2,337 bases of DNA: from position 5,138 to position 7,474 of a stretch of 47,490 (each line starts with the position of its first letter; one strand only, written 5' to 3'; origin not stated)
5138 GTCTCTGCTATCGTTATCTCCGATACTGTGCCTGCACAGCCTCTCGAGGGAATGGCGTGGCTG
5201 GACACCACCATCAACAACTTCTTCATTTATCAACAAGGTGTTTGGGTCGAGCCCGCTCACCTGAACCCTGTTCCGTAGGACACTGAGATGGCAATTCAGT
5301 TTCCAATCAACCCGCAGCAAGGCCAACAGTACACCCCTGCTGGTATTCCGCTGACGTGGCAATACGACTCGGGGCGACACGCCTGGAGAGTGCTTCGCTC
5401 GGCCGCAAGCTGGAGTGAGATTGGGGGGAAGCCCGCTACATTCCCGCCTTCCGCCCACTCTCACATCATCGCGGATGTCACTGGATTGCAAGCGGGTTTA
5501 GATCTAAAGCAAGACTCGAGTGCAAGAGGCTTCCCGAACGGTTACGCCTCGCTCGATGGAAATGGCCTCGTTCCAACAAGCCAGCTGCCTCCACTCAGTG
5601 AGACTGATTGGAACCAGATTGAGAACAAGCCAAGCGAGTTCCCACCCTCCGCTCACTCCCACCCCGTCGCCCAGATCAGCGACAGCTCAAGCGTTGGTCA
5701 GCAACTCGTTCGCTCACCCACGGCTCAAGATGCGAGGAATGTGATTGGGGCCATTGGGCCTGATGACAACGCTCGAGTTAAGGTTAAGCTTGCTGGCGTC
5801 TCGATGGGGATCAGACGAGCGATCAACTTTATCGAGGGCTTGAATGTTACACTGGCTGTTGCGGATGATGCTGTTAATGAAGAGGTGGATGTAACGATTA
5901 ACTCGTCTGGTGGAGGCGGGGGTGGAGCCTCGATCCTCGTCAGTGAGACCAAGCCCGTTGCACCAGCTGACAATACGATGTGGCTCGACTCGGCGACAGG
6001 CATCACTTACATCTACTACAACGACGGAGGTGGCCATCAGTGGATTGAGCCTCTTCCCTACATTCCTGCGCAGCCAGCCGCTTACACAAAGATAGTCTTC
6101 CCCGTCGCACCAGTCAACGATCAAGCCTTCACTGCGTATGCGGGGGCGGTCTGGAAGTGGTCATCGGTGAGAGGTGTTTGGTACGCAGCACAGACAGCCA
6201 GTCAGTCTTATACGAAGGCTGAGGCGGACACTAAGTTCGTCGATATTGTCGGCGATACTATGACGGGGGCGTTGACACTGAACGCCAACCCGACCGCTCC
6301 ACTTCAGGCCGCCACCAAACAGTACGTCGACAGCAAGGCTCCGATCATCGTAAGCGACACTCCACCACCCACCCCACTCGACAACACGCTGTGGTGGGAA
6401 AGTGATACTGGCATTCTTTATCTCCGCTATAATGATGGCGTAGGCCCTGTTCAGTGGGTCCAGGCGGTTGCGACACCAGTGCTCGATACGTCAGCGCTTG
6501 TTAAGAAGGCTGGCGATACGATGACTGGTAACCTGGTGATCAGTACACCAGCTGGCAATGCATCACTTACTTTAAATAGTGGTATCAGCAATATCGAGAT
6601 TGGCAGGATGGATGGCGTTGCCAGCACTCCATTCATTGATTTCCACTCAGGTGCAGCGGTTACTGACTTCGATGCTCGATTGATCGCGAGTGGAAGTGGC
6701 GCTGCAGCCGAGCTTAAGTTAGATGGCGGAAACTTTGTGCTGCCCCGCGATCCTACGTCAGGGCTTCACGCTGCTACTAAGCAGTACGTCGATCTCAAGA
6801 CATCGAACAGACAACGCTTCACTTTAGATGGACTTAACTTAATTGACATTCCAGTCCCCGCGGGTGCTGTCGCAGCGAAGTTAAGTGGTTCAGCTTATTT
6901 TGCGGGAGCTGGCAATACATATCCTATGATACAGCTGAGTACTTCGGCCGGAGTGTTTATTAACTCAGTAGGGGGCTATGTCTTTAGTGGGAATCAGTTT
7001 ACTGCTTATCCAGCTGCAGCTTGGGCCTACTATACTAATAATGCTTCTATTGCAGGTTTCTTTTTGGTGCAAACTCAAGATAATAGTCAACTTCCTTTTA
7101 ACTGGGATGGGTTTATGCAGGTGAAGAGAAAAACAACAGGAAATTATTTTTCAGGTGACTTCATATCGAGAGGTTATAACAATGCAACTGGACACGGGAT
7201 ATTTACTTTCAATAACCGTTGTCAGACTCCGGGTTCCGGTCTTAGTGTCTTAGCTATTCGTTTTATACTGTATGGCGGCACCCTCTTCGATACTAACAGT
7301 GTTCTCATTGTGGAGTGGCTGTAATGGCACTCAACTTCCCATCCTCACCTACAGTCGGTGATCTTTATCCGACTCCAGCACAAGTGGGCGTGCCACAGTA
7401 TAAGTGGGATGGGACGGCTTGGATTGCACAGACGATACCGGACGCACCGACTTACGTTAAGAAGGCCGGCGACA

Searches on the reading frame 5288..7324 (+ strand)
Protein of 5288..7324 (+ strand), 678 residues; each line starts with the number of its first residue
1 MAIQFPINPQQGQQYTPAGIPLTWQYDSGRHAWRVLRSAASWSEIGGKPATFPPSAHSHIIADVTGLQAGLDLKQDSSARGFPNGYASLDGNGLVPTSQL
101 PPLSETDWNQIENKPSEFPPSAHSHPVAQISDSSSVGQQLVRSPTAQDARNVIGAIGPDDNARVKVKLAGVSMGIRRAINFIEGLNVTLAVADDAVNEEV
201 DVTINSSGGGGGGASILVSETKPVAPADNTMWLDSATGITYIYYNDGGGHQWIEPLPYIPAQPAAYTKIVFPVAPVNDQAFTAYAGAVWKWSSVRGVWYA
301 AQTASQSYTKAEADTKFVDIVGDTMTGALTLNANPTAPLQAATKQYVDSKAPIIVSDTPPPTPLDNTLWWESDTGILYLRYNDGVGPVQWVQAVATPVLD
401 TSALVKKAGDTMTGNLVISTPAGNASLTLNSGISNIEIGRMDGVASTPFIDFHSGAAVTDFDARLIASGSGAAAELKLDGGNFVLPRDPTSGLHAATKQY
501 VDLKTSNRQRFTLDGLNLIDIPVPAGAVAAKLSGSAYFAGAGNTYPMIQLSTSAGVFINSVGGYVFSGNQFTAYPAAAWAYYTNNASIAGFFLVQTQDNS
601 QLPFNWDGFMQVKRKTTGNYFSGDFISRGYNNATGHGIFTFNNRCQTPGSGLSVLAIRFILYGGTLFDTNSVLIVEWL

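Call 10: search_protein_families(library=phrogs, proteins=[window:5288-7324:+])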
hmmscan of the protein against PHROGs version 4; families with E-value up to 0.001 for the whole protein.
window:5288-7324:+ (678 aa): 26 families (the best 25 are shown)
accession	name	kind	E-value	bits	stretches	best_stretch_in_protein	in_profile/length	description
phrog_9729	-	tail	6.5e-14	52.4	2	207-314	579-674/750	tail fiber protein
phrog_8443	-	tail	5.7e-13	49.6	2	107-596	236-488/636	tail fiber protein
phrog_9574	-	tail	3.9e-11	43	1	40-77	184-221/773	tail protein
phrog_14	-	tail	6.3e-11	43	1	39-78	173-212/366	minor tail protein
phrog_1197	-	tail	6.5e-11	43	2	40-74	103-141/715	tail protein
phrog_5413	-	tail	2.3e-09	37.9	0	38-67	125-154/334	minor tail protein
phrog_17509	-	unknown function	3.1e-08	34.4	0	40-72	15-47/281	-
phrog_2163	-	head and packaging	1.2e-07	32.2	0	105-133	135-163/574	virion structural protein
phrog_15416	-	unknown function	1.2e-07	32.1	1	351-405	292-346/478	-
phrog_23676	-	tail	1.6e-07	31.6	0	107-138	178-209/558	tail fiber protein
phrog_25788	-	tail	1.8e-07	31.2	1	404-471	365-422/603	tail fiber protein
phrog_13892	-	tail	2e-07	31.4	1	41-102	422-482/676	minor tail protein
phrog_16641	-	tail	4.6e-07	28.8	1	311-351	117-157/1296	tail fiber protein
phrog_32325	-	tail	1.3e-06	29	0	40-73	71-104/241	tail protein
phrog_21722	-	tail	1.8e-06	27.8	0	306-337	362-393/576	long tail fiber protein distal subunit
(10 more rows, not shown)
